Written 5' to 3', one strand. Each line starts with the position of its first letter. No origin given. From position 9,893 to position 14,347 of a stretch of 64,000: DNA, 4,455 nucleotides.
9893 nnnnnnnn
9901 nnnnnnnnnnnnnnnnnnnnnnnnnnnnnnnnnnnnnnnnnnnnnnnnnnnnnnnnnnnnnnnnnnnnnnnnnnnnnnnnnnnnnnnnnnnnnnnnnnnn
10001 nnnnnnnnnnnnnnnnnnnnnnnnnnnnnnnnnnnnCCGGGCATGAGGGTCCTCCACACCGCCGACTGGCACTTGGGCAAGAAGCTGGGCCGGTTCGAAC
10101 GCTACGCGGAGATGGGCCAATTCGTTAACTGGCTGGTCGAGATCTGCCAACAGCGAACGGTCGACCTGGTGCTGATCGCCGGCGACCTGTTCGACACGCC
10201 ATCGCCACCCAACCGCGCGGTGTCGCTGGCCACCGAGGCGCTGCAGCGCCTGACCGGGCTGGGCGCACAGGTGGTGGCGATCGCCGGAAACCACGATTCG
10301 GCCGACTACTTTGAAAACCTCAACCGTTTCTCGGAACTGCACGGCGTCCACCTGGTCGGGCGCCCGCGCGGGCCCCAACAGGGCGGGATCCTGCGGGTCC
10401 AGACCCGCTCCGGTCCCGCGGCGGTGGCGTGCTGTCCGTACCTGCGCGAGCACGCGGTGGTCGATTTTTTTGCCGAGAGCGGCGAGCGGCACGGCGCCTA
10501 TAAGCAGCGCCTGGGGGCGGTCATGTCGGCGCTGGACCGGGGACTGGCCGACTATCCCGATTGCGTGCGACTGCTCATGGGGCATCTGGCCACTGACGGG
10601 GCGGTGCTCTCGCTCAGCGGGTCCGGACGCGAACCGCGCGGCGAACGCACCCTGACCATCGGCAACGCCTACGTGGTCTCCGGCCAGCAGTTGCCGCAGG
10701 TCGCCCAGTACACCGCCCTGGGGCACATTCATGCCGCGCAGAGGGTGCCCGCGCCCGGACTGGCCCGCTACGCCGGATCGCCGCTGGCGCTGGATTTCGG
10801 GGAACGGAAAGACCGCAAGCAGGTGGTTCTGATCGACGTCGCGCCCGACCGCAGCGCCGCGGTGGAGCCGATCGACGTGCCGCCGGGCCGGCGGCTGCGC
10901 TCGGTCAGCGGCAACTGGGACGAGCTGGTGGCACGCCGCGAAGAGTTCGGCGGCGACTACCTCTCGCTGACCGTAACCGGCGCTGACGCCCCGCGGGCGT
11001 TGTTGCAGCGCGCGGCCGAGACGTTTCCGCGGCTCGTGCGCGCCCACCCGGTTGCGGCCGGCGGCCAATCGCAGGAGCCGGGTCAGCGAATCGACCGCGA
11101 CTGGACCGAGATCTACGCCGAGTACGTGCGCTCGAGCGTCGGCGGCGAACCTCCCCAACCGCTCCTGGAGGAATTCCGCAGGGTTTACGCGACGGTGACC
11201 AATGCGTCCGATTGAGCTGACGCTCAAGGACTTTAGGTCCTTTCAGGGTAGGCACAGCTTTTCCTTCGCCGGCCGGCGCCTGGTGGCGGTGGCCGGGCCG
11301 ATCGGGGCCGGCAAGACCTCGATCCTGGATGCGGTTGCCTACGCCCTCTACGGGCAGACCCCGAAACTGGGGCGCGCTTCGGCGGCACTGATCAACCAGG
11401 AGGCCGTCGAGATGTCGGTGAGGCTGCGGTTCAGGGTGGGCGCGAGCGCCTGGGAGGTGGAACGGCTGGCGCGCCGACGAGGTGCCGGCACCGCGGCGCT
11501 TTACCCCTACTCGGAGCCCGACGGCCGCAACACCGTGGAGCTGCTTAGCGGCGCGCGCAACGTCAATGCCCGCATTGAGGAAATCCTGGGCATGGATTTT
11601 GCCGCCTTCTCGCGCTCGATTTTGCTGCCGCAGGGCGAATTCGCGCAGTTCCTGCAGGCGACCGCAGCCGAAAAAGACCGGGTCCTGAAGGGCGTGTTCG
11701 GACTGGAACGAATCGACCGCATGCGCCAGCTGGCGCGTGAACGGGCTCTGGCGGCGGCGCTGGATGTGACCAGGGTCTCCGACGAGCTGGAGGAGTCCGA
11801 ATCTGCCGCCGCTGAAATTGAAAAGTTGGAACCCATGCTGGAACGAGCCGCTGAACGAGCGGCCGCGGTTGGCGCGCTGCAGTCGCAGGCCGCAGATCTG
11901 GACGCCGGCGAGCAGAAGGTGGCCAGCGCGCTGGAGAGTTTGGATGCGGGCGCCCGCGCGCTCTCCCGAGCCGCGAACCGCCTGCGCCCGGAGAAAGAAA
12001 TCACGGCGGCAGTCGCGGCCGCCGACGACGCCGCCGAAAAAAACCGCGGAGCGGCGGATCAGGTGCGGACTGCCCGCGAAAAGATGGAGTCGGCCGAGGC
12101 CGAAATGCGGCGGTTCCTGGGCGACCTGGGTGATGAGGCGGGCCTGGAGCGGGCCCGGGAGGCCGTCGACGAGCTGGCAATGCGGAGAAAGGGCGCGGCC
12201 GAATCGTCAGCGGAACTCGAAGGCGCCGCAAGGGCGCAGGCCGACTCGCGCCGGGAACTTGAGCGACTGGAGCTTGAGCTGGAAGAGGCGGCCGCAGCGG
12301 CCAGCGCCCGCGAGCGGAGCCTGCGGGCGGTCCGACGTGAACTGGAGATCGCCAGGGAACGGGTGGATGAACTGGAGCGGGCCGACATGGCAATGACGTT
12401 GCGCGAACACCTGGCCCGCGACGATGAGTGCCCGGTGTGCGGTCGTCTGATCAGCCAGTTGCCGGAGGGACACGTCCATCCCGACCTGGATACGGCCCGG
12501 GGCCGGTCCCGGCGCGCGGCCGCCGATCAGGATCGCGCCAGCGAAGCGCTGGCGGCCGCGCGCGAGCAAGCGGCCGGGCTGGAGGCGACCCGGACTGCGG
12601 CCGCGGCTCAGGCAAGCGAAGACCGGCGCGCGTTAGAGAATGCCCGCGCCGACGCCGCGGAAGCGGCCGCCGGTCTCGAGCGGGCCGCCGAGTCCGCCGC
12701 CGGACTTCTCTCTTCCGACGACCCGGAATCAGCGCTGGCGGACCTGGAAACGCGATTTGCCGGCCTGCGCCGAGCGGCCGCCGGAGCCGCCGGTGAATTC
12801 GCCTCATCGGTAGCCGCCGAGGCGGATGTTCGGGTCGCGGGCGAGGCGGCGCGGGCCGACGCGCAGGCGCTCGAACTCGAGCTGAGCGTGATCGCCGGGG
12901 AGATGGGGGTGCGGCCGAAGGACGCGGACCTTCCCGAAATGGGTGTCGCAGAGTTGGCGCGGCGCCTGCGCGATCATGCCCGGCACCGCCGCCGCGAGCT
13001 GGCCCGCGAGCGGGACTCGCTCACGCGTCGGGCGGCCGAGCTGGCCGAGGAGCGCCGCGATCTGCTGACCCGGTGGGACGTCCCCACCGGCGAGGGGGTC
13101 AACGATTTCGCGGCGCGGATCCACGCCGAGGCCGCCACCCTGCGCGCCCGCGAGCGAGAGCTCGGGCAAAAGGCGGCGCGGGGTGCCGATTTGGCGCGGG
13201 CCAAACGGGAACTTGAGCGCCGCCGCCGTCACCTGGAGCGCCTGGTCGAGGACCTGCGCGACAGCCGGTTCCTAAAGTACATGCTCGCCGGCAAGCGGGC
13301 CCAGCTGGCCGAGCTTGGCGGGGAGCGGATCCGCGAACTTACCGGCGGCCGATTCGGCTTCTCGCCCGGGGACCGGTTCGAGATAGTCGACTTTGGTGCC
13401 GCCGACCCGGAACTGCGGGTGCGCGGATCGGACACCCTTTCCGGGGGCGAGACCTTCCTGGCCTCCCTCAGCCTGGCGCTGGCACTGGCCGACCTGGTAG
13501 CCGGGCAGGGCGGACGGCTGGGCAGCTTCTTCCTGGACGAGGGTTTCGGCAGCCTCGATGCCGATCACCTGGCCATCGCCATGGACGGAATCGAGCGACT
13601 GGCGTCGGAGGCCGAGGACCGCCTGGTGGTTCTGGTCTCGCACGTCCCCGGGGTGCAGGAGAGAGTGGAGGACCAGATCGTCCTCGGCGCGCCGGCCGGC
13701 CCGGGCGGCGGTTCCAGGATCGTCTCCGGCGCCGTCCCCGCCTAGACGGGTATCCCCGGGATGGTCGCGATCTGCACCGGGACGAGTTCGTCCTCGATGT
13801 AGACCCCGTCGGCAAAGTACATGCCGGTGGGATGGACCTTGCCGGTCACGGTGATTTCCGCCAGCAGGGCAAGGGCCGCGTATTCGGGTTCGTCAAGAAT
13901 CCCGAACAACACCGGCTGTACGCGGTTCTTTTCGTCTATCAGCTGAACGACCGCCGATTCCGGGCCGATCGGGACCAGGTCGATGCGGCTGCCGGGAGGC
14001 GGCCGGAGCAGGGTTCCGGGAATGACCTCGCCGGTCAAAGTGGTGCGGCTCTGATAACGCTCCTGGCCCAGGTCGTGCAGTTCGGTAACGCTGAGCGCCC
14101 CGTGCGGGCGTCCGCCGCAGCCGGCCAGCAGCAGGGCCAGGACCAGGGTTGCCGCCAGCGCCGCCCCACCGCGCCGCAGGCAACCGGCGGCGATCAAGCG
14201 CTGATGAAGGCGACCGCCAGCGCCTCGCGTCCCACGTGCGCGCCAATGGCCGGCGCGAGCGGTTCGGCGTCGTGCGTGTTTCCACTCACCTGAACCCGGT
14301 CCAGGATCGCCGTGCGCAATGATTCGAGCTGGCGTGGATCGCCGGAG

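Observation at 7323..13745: Archaeal-style nurA-herA-mre11-rad50 four-gene operon in a bacterium, with a deviant Walker A in HerA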

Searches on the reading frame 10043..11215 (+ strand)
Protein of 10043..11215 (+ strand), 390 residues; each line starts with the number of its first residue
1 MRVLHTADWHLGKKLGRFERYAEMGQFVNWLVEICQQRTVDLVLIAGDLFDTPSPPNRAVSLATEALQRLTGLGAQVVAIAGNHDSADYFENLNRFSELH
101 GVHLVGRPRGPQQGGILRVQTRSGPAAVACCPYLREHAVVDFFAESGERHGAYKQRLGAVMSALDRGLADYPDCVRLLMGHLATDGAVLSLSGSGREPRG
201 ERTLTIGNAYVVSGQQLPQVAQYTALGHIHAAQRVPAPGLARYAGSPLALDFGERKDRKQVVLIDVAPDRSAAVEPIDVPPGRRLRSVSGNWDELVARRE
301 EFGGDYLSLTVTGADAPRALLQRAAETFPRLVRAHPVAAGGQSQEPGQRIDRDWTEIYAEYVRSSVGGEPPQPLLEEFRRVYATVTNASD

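Call 8: search_protein_families(library=pfam, proteins=[window:10043-11215:+], max_evalue=0.1)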
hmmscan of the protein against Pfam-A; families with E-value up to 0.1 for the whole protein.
window:10043-11215:+ (390 aa): 3 families
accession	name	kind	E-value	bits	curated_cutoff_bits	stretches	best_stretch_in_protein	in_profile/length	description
PF00149.33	Metallophos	-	1.5e-13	52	21.5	1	1-102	1-86/191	Calcineurin-like phosphoesterase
PF12850.12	Metallophos_2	-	5e-08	33.5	27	1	1-93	1-68/154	Calcineurin-like phosphoesterase superfamily domain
PF12320.13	SbcD_C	-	0.00022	22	24.4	1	282-337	2-57/94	Type 5 capsule protein repressor C-terminal domain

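Call 9: search_protein_families(library=ncbifam, proteins=[window:10043-11215:+], max_evalue=0.1)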
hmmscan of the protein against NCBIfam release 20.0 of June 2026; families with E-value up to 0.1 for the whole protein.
window:10043-11215:+ (390 aa): 12 families
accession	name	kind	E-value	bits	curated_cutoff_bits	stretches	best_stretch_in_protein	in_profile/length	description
NF008206.2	PRK10966.1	equivalog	8.4e-49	166.6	450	1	1-298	1-298/380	exonuclease subunit SbcD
TIGR00619.1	sbcd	subfamily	1.1e-47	163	77.65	1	1-259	1-251/252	exonuclease subunit SbcD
NF041754.1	sbcd_Bac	equivalog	3.6e-42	145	750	1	1-284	1-277/390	exonuclease subunit SbcD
NF041753.2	sbcd_Staph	equivalog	5.9e-23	81.3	480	1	1-298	1-279/375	exonuclease subunit SbcD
NF041031.1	Mre11_Sulfo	equivalog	4.4e-18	65.7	500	2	3-89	2-89/374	DNA double-strand break repair protein Mre11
NF041029.1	Mre11_Pyroc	equivalog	7e-13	48.2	600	1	1-106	1-108/438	DNA double-strand break repair protein Mre11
NF041030.1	Mre11_Halo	equivalog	4.8e-08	32.5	550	1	2-99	3-101/361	DNA double-strand break repair protein Mre11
TIGR04123.1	P_estr_lig_assc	hypoth_equivalog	5.4e-06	26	150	1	2-92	22-117/207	ligase-associated DNA damage response endonuclease PdeM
TIGR00583.1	mre11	equivalog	0.00053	19.1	434.6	1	2-91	5-93/405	DNA repair protein (mre11)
TIGR00040.1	yfcE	subfamily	0.0044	17.1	56.25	1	33-89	21-64/158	YfcE family phosphodiesterase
TIGR03729.1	acc_ester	subfamily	0.0071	15.8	148.25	1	26-87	19-74/239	putative phosphoesterase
NF053862.1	DS9_1_antiphage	equivalog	0.019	13.8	420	1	2-86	195-289/486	anti-phage phosphoesterase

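Call 10: search_protein_families(library=padloc, proteins=[window:10043-11215:+], max_evalue=0.1)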
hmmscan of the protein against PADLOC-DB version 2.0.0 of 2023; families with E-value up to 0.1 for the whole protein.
window:10043-11215:+ (390 aa): 3 families
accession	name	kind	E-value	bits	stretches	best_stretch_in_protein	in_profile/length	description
PDLC05051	PDC-S60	-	0.0019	14.4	1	1-89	1-92/1027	-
PDLC00736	Effector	-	0.0026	14.7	1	24-86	24-86/561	Endonuclease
PDLC04908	PDC-S10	-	0.04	11.2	0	38-87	28-73/223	-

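Call 63: search_solved_structures(query=window:10043-11212:+, max_evalue=0.00001)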
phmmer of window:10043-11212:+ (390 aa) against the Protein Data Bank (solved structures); distinct sequences matched with E-value up to 0.00001: 17.
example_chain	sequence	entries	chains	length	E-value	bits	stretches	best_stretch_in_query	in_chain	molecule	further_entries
4lty_C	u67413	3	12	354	9.1e-34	120.5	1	1-302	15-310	Exonuclease subunit SbcD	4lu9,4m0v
6s6v_A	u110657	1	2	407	1.4e-33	119.9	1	1-302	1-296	Nuclease SbcCD subunit D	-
7yzo_A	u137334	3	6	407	1.8e-32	116.3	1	1-302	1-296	Nuclease SbcCD subunit D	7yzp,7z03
6s85_A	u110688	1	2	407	2.4e-32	115.8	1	1-302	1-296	Nuclease SbcCD subunit D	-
3qg5_C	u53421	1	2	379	4.1e-18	69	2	206-281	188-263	Mre11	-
4o24_A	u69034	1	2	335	5.3e-18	68.6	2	205-281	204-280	Exonuclease, putative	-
2q8u_A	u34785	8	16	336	5.3e-18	68.6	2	205-281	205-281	Exonuclease, putative | Nuclease SbcCD subunit D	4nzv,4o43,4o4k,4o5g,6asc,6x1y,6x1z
7dog_A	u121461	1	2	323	8e-18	68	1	2-88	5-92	Nuclease SbcCD subunit D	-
3thn_A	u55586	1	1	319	2.8e-17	66.2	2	205-281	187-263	Exonuclease, putative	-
3tho_B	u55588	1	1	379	4.8e-17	65.5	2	206-281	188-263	Exonuclease, putative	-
1ii7_A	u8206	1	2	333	2.9e-10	43.1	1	1-108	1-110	Mre11 nuclease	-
3dsc_A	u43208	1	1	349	3.5e-10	42.9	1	1-108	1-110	DNA double-strand break repair protein mre11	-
4hd0_A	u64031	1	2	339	2.1e-09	40.3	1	1-108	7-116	DNA double-strand break repair protein Mre11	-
3dsd_A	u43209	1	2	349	6.1e-09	38.8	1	1-107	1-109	DNA double-strand break repair protein mre11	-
1s8e_A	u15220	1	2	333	9.8e-08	34.8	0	1-86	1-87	exonuclease putative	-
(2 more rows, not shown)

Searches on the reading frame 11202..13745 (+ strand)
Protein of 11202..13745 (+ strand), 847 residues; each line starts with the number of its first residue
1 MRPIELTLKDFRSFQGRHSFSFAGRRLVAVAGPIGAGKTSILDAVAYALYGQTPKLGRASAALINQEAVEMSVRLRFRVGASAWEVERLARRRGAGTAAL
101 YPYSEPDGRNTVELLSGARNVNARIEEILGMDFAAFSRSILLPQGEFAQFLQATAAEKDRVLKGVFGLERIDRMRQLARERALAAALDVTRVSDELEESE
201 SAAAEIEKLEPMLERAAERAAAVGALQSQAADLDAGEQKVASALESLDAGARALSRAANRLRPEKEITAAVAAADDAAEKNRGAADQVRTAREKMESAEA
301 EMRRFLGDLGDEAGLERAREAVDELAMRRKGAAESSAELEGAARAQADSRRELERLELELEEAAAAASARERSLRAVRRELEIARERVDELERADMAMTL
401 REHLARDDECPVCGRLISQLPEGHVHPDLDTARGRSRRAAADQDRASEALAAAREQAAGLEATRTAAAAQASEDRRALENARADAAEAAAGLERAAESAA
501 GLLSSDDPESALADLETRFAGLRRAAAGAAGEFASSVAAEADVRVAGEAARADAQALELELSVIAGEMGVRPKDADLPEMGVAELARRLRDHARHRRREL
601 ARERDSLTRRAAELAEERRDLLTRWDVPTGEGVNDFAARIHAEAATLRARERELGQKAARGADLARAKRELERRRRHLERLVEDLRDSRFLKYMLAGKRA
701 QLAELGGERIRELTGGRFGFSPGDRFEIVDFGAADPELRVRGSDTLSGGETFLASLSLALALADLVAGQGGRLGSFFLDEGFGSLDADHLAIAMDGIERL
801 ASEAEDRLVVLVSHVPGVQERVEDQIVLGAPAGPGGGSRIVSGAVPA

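Call 8: search_protein_families(library=pfam, proteins=[window:11202-13745:+], max_evalue=0.1)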
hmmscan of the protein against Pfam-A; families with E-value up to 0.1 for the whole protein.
window:11202-13745:+ (847 aa): 7 families
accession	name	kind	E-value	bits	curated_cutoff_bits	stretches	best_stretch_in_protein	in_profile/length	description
PF13476.12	AAA_23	-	7.6e-20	72.8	27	1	5-213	1-193/201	AAA domain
PF02463.25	SMC_N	-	1.8e-11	44.3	40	2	5-56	4-56/220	RecF/RecN/SMC N terminal domain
PF13558.12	SbcC_Walker_B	-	4.8e-09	36.8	27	1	739-795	26-86/90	SbcC/RAD50-like, Walker B motif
PF13555.12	AAA_29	-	2.1e-06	27.8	27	1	8-53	6-50/61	P-loop containing region of AAA domain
PF13514.12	AAA_27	-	0.00051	20.1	22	1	1-57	1-58/206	AAA domain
PF25199.1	nSTAND_NTPase5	-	0.0094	16.2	34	1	23-50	39-66/145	Novel STAND NTPase 5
PF25516.1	PTPase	-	0.069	13.5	27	0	371-407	10-46/79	Phosphotyrosine protein phosphatase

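Call 9: search_protein_families(library=ncbifam, proteins=[window:11202-13745:+], max_evalue=0.1)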
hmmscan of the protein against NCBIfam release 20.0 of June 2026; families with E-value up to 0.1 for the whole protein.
window:11202-13745:+ (847 aa): 20 families
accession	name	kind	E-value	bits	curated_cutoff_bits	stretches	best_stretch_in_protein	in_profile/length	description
TIGR00618.1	sbcc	subfamily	2.5e-60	204.5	478.5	2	1-181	1-186/1043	exonuclease subunit SbcC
NF041751.2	sbcc_Staph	equivalog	3.8e-44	151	920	3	1-178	1-187/1007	exonuclease subunit SbcC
NF041752.4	sbcc_Bac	equivalog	1.1e-37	129.6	1420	2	1-312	1-320/1130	exonuclease subunit SbcC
NF007600.2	PRK10246.1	equivalog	8.9e-31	106.7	750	2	726-827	933-1028/1047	exonuclease subunit SbcC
NF053563.1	Rkd4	equivalog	1e-24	86.7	860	1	5-178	5-170/747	arcadin-4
NF041034.1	Rad50_Sulf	equivalog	7.5e-20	70.4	1000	2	5-175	5-159/872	DNA double-strand break repair ATPase Rad50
NF002244.0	PRK01156.1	equivalog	6.5e-18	64.2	847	1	7-270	7-261/895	DNA double-strand break repair ATPase Rad50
NF002572.0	PRK02224.1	equivalog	7e-18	64.3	1087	1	1-689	1-673/888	DNA double-strand break repair ATPase Rad50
TIGR02169.1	SMC_prok_A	equivalog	1.6e-17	62.6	729.4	1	5-498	4-478/1165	chromosome segregation protein SMC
NF041035.1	Rad50_Halo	equivalog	6.8e-16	57.8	1000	1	28-687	26-671/883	DNA double-strand break repair ATPase Rad50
NF003034.1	PRK03918.1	equivalog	5.2e-15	54.5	700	2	5-296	5-276/878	DNA double-strand break repair ATPase Rad50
TIGR00611.2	recf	equivalog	7.1e-09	35.3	172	1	5-84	3-79/339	DNA replication/repair protein RecF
NF045487.1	ASRP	equivalog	1.2e-08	34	300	2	226-498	130-387/593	archaea-specific SMC-related protein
TIGR02168.1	SMC_prok_B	equivalog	2.6e-08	32.1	567.35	2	5-49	4-47/1181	chromosome segregation protein SMC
NF010068.0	PRK13548.1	equivalog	4.7e-07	29.2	261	1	738-814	130-201/261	heme ABC transporter ATP-binding protein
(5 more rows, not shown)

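Call 10: search_protein_families(library=padloc, proteins=[window:11202-13745:+], max_evalue=0.1)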
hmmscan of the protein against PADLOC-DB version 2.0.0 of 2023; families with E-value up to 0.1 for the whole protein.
window:11202-13745:+ (847 aa): 50 families (the best 25 are shown)
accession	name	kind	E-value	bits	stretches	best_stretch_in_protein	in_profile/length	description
PDLC04135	mad3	-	2.3e-26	91.2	1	5-842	4-349/374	mads_3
PDLC03859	LmuB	-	1.1e-22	79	1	6-763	8-529/611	-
PDLC02756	PbeC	-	1.5e-09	35.4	1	5-53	5-59/643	PbeC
PDLC02741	PbeC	-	8.6e-09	32.4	1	5-74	5-84/644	PbeC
PDLC02668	DndD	-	1e-08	32.7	1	5-55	5-60/659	DndD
PDLC02714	PbeC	-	2.2e-08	31.4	1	1-297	1-306/651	PbeC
PDLC02730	PbeC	-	2.8e-08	31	1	1-248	1-266/651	PbeC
PDLC03865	LmuB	-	6.1e-08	29.3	1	7-58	7-64/1007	-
PDLC02667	DndD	-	7.1e-08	29.7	1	5-53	5-60/657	DndD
PDLC03868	LmuB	-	1.9e-07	27.8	1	170-678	253-717/1035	-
PDLC04140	mad8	-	4.9e-07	27.6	1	19-144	21-85/314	mads_8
PDLC02722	PbeC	-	5.3e-07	26.6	1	4-70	4-73/643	PbeC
PDLC02663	DndD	-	5.5e-07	26.8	1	4-57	4-65/675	DndD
PDLC02728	PbeC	-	1.5e-06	25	1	5-69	5-75/671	PbeC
PDLC00311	PtuA1|PtuA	-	1.7e-06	25.3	1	2-70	2-67/455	AAA ATPase domain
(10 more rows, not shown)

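Call 64: search_solved_structures(query=window:11202-13742:+, max_evalue=0.00001)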
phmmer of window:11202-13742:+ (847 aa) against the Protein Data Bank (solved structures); distinct sequences matched with E-value up to 0.00001: 5.
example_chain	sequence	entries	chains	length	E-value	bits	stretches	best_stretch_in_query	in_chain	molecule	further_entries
6s6v_C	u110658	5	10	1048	1.2e-31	113.3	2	677-829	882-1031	Nuclease SbcCD subunit C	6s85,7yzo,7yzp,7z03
3qf7_A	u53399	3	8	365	2.6e-24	89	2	1-182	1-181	Rad50 | Probable DNA double-strand break repair Rad50 ATPase,Probable DNA double-strand break repa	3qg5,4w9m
3tho_A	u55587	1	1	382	1.1e-22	83.6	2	1-181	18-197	Probable DNA double-strand break repair Rad50 ATPase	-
3aux_A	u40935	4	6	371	4.4e-16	61.8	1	7-217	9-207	DNA double-strand break repair rad50 ATPase | DNA double-strand break repair Rad50 ATPase,DNA double-strand break repair Rad50 ATPase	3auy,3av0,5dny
5f3w_B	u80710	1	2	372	4.5e-16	61.8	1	7-218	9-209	DNA double-strand break repair Rad50 ATPase,DNA double-strand break repair Rad50 ATPase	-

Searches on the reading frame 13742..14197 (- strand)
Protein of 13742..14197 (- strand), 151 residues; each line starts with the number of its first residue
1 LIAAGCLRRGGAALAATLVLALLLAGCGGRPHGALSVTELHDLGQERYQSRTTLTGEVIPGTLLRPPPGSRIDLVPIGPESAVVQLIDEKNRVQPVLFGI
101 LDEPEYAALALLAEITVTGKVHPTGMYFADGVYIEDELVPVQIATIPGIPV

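Call 60: search_protein_families(library=pfam, proteins=[window:13742-14197:-], max_evalue=0.001)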
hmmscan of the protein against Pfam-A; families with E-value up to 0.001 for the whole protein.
window:13742-14197:- (151 aa): 0 families
